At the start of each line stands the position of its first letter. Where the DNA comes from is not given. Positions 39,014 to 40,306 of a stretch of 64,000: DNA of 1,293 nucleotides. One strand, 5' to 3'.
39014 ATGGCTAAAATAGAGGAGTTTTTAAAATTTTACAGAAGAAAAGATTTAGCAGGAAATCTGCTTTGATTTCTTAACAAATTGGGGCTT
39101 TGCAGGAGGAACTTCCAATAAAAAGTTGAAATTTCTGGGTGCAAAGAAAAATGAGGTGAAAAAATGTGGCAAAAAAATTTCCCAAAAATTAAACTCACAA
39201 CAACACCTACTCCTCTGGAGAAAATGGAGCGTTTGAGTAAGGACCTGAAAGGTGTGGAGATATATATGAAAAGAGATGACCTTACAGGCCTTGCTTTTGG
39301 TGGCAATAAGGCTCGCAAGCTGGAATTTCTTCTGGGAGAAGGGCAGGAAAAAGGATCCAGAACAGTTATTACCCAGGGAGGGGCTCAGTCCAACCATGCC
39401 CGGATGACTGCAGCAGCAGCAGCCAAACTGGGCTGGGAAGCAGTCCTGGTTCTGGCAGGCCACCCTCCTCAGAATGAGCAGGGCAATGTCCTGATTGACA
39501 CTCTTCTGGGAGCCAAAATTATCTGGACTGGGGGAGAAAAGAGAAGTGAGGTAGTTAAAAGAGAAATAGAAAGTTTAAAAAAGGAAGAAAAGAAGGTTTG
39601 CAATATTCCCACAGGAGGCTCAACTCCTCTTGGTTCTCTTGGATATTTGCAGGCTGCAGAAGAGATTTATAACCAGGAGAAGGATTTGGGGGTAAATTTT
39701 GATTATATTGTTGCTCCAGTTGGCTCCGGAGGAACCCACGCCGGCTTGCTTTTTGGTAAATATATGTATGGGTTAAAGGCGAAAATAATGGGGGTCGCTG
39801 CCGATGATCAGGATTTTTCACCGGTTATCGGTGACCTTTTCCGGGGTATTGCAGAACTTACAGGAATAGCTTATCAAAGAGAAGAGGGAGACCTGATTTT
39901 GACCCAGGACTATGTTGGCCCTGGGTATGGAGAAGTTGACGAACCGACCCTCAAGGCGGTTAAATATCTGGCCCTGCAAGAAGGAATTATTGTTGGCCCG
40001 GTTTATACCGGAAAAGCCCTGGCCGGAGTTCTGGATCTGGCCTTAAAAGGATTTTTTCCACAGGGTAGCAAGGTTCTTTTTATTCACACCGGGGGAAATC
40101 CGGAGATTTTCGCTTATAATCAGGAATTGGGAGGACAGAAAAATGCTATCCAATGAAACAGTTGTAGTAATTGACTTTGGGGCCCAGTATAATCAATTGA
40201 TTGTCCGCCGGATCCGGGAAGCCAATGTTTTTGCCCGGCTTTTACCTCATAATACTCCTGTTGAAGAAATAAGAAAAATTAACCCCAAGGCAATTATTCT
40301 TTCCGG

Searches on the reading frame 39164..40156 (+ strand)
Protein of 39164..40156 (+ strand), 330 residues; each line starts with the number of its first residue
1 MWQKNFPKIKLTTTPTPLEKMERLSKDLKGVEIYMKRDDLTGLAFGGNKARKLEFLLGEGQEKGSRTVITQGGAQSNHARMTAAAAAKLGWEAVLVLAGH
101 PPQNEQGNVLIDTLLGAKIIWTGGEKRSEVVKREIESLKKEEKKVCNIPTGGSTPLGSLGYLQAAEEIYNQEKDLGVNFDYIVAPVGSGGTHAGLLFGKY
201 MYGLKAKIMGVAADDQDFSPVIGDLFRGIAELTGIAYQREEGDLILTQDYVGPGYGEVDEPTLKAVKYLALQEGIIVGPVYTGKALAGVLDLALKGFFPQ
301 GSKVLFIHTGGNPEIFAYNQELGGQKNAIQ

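Call 6: search_protein_families(library=pfam, proteins=[window:39164-40156:+])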
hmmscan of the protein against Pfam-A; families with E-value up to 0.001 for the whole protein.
window:39164-40156:+ (330 aa): 1 family
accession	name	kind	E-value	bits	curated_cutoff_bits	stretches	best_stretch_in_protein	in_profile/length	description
PF00291.31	PALP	-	1.9e-52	178.9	35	1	10-310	2-295/295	Pyridoxal-phosphate dependent enzyme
